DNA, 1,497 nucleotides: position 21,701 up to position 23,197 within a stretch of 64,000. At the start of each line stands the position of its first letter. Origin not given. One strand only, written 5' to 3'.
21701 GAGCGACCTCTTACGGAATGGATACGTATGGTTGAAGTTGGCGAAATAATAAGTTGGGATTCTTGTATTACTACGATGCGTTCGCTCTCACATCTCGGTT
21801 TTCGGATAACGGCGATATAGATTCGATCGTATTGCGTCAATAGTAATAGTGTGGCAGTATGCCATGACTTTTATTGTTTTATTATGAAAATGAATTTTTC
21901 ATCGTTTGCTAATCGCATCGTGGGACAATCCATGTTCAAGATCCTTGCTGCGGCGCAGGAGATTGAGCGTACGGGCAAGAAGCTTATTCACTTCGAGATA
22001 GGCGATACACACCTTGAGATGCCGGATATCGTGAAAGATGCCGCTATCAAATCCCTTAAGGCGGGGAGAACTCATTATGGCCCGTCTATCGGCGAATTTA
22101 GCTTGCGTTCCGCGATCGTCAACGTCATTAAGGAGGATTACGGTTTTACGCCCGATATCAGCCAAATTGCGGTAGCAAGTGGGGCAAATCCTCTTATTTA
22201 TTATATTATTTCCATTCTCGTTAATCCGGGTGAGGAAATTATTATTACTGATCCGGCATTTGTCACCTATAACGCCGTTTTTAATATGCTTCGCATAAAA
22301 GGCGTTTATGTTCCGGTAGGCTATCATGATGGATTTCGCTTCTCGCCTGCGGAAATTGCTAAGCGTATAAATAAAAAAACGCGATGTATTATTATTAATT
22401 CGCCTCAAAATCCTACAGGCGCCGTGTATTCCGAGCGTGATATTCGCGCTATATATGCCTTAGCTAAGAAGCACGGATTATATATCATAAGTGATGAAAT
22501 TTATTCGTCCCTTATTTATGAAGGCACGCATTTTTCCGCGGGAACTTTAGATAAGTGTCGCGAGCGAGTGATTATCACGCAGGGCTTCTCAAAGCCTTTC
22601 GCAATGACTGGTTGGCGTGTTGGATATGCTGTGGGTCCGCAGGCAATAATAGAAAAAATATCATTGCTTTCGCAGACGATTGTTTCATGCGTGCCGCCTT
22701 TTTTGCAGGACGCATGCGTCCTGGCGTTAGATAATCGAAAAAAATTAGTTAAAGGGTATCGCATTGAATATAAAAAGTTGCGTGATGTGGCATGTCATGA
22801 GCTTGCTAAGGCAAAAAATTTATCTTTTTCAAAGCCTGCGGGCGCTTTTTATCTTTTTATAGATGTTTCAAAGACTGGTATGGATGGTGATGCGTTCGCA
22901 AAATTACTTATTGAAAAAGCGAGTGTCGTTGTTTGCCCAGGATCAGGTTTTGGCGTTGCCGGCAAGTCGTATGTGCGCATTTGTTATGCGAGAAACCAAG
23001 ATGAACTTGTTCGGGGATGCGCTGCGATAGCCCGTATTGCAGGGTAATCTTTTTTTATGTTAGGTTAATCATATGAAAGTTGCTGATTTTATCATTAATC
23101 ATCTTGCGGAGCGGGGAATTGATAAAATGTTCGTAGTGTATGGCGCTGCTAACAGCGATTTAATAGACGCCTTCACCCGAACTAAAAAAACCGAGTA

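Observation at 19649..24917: B12-radical SAM enzyme, class-I aminotransferase and ALS-like TPP enzyme inside a sugar cluster: a candidate branched or C-alkylated sugar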

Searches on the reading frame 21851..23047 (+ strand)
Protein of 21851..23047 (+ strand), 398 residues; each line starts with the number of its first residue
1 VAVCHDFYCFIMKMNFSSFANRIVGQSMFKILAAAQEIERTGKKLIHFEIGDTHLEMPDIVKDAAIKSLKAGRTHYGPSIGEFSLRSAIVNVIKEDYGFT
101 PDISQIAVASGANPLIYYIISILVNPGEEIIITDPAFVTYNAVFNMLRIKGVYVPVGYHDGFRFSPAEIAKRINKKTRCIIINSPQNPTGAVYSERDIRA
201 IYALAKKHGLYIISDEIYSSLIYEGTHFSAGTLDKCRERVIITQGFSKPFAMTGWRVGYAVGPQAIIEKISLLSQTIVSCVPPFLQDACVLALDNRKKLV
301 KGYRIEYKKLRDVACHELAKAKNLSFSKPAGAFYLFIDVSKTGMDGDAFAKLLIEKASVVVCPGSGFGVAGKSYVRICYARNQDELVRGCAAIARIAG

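Call 3: search_protein_families(library=pfam, proteins=[window:21851-23047:+])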
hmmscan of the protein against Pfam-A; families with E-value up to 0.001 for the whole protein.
window:21851-23047:+ (398 aa): 4 families
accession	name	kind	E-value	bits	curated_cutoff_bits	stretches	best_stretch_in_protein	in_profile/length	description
PF00155.27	Aminotran_1_2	-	2.4e-62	211.6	19.7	1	44-393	2-361/361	Aminotransferase class I and II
PF01053.26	Cys_Met_Meta_PP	-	1.8e-09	37.1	27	1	106-220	71-178/381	Cys/Met metabolism PLP-dependent enzyme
PF01041.23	DegT_DnrJ_EryC1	-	4.9e-09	36.3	19.8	1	106-215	43-145/360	DegT/DnrJ/EryC1/StrS aminotransferase family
PF01212.27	Beta_elim_lyase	-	2.4e-05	24.3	27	1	120-215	64-168/288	Beta-eliminating lyase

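Call 5: search_protein_families(library=ncbifam, proteins=[window:21851-23047:+], max_evalue=0.00001)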
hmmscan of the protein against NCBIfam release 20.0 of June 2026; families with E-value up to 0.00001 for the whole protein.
window:21851-23047:+ (398 aa): 78 families (the best 25 are shown)
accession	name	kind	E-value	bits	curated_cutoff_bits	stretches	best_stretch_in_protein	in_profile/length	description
NF041091.1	asp_aminotase_Arch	equivalog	6.9e-92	308.2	550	1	26-393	10-371/376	aspartate aminotransferase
NF041364.1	GntC_guanitoxin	equivalog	1.1e-87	294.2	415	1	58-393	13-353/356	guanitoxin biosynthesis PLP-dependent (S)-gamma-hydroxy-L-arginine cyclodehydratase GntC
NF004975.0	PRK06348.1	equivalog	3.9e-83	279.6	549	1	26-395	12-381/384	pyridoxal phosphate-dependent aminotransferase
NF004770.0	PRK06108.1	subfamily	8.8e-83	278.3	422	1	37-393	30-388/396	pyridoxal phosphate-dependent aminotransferase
NF006229.0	PRK08361.1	equivalog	1.8e-78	264.3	624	1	40-392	30-383/391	aspartate aminotransferase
NF005817.0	PRK07683.1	equivalog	1.5e-77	260.9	575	1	41-393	26-377/387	aminotransferase A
NF005816.0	PRK07682.1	equivalog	3.2e-74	249.9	620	1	43-395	29-381/390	aminotransferase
NF006514.0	PRK08960.1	equivalog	1.2e-70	238.3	554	1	16-395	5-383/388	pyridoxal phosphate-dependent aminotransferase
NF004769.0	PRK06107.1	equivalog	1.5e-70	238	617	1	33-395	23-396/402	aspartate transaminase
NF006230.0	PRK08363.1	equivalog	2.2e-67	227.6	534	1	27-382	14-377/398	alanine aminotransferase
NF005744.0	PRK07568.1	subfamily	1.8e-66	224.6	389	1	16-392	3-385/398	pyridoxal phosphate-dependent aminotransferase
NF005601.0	PRK07337.1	equivalog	6.9e-65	219.7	496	1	14-395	6-390/394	pyridoxal phosphate-dependent aminotransferase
NF005588.0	PRK07309.1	equivalog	4e-64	216.9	576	1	44-388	31-377/391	pyridoxal phosphate-dependent aminotransferase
TIGR03540.1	DapC_direct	equivalog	1.2e-62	212.1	593.25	1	30-394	16-381/383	LL-diaminopimelate aminotransferase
NF006756.0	PRK09276.1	subfamily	1.5e-59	201.9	507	1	30-394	18-383/387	LL-diaminopimelate aminotransferase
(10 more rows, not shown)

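Call 24: search_solved_structures(query=window:21851-23047:+, max_evalue=1e-40)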
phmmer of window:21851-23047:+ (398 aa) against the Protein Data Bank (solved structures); distinct sequences matched with E-value up to 1e-40: 21.
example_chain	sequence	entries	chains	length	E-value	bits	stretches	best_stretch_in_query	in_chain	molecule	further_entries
1dju_A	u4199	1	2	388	1e-71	245.4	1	42-392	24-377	AROMATIC AMINOTRANSFERASE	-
1gd9_A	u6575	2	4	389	1.2e-71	245.2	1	42-390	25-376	ASPARTATE AMINOTRANSFERASE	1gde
2z61_A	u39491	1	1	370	2.4e-62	214.5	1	28-393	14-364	Probable aspartate aminotransferase 2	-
1gc3_A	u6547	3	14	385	2.5e-61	211.2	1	28-398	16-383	ASPARTATE AMINOTRANSFERASE | PROTEIN (ASPARTATE AMINOTRANSFERASE)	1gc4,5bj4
1b5p_A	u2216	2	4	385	3.2e-61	210.8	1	30-398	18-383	PROTEIN (ASPARTATE AMINOTRANSFERASE) | ASPARTATE AMINOTRANSFERASE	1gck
1b5o_A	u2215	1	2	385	3.4e-61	210.7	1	30-398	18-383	PROTEIN (ASPARTATE AMINOTRANSFERASE)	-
5bj3_A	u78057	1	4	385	3.8e-61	210.6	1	31-398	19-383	PROTEIN (ASPARTATE AMINOTRANSFERASE)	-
1bkg_A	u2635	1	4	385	4.8e-61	210.2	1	30-398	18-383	ASPARTATE AMINOTRANSFERASE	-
1j32_A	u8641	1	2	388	5.2e-61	210.1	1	25-393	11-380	aspartate aminotransferase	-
1bjw_A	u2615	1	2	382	1.2e-60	208.9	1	30-396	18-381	ASPARTATE AMINOTRANSFERASE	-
6f35_A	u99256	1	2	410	4.1e-54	187.4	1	26-394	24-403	Aspartate aminotransferase B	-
5wmi_A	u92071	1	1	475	9.6e-54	186.2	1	30-388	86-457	Bifunctional aspartate aminotransferase and glutamate/aspartate-prephenate aminotransferas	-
5wmh_A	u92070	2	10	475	1.2e-53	185.9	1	33-388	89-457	Bifunctional aspartate aminotransferase and glutamate/aspartate-prephenate aminotransferas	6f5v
5wmk_A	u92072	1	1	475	2.3e-53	185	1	30-388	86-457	Bifunctional aspartate aminotransferase and glutamate/aspartate-prephenate aminotransferas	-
5wml_A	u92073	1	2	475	8.2e-53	183.1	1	33-388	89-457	Bifunctional aspartate aminotransferase and glutamate/aspartate-prephenate aminotransferas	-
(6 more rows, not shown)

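Call 53: search_solved_structures(query=window:21851-23047:+, max_evalue=1e-60, show_alignments=5)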
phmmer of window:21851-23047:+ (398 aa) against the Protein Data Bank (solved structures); distinct sequences matched with E-value up to 1e-60: 9.
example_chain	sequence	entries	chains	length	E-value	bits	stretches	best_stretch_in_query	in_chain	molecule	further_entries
1dju_A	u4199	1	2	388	1e-71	245.4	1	42-392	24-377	AROMATIC AMINOTRANSFERASE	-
1gd9_A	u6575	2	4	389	1.2e-71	245.2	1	42-390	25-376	ASPARTATE AMINOTRANSFERASE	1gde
2z61_A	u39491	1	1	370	2.4e-62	214.5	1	28-393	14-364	Probable aspartate aminotransferase 2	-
1gc3_A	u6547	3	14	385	2.5e-61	211.2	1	28-398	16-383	ASPARTATE AMINOTRANSFERASE | PROTEIN (ASPARTATE AMINOTRANSFERASE)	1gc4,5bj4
1b5p_A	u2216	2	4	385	3.2e-61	210.8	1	30-398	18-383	PROTEIN (ASPARTATE AMINOTRANSFERASE) | ASPARTATE AMINOTRANSFERASE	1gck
1b5o_A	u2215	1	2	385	3.4e-61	210.7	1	30-398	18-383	PROTEIN (ASPARTATE AMINOTRANSFERASE)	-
5bj3_A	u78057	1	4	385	3.8e-61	210.6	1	31-398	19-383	PROTEIN (ASPARTATE AMINOTRANSFERASE)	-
1bkg_A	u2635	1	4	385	4.8e-61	210.2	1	30-398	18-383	ASPARTATE AMINOTRANSFERASE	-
1j32_A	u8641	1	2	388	5.2e-61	210.1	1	25-393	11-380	aspartate aminotransferase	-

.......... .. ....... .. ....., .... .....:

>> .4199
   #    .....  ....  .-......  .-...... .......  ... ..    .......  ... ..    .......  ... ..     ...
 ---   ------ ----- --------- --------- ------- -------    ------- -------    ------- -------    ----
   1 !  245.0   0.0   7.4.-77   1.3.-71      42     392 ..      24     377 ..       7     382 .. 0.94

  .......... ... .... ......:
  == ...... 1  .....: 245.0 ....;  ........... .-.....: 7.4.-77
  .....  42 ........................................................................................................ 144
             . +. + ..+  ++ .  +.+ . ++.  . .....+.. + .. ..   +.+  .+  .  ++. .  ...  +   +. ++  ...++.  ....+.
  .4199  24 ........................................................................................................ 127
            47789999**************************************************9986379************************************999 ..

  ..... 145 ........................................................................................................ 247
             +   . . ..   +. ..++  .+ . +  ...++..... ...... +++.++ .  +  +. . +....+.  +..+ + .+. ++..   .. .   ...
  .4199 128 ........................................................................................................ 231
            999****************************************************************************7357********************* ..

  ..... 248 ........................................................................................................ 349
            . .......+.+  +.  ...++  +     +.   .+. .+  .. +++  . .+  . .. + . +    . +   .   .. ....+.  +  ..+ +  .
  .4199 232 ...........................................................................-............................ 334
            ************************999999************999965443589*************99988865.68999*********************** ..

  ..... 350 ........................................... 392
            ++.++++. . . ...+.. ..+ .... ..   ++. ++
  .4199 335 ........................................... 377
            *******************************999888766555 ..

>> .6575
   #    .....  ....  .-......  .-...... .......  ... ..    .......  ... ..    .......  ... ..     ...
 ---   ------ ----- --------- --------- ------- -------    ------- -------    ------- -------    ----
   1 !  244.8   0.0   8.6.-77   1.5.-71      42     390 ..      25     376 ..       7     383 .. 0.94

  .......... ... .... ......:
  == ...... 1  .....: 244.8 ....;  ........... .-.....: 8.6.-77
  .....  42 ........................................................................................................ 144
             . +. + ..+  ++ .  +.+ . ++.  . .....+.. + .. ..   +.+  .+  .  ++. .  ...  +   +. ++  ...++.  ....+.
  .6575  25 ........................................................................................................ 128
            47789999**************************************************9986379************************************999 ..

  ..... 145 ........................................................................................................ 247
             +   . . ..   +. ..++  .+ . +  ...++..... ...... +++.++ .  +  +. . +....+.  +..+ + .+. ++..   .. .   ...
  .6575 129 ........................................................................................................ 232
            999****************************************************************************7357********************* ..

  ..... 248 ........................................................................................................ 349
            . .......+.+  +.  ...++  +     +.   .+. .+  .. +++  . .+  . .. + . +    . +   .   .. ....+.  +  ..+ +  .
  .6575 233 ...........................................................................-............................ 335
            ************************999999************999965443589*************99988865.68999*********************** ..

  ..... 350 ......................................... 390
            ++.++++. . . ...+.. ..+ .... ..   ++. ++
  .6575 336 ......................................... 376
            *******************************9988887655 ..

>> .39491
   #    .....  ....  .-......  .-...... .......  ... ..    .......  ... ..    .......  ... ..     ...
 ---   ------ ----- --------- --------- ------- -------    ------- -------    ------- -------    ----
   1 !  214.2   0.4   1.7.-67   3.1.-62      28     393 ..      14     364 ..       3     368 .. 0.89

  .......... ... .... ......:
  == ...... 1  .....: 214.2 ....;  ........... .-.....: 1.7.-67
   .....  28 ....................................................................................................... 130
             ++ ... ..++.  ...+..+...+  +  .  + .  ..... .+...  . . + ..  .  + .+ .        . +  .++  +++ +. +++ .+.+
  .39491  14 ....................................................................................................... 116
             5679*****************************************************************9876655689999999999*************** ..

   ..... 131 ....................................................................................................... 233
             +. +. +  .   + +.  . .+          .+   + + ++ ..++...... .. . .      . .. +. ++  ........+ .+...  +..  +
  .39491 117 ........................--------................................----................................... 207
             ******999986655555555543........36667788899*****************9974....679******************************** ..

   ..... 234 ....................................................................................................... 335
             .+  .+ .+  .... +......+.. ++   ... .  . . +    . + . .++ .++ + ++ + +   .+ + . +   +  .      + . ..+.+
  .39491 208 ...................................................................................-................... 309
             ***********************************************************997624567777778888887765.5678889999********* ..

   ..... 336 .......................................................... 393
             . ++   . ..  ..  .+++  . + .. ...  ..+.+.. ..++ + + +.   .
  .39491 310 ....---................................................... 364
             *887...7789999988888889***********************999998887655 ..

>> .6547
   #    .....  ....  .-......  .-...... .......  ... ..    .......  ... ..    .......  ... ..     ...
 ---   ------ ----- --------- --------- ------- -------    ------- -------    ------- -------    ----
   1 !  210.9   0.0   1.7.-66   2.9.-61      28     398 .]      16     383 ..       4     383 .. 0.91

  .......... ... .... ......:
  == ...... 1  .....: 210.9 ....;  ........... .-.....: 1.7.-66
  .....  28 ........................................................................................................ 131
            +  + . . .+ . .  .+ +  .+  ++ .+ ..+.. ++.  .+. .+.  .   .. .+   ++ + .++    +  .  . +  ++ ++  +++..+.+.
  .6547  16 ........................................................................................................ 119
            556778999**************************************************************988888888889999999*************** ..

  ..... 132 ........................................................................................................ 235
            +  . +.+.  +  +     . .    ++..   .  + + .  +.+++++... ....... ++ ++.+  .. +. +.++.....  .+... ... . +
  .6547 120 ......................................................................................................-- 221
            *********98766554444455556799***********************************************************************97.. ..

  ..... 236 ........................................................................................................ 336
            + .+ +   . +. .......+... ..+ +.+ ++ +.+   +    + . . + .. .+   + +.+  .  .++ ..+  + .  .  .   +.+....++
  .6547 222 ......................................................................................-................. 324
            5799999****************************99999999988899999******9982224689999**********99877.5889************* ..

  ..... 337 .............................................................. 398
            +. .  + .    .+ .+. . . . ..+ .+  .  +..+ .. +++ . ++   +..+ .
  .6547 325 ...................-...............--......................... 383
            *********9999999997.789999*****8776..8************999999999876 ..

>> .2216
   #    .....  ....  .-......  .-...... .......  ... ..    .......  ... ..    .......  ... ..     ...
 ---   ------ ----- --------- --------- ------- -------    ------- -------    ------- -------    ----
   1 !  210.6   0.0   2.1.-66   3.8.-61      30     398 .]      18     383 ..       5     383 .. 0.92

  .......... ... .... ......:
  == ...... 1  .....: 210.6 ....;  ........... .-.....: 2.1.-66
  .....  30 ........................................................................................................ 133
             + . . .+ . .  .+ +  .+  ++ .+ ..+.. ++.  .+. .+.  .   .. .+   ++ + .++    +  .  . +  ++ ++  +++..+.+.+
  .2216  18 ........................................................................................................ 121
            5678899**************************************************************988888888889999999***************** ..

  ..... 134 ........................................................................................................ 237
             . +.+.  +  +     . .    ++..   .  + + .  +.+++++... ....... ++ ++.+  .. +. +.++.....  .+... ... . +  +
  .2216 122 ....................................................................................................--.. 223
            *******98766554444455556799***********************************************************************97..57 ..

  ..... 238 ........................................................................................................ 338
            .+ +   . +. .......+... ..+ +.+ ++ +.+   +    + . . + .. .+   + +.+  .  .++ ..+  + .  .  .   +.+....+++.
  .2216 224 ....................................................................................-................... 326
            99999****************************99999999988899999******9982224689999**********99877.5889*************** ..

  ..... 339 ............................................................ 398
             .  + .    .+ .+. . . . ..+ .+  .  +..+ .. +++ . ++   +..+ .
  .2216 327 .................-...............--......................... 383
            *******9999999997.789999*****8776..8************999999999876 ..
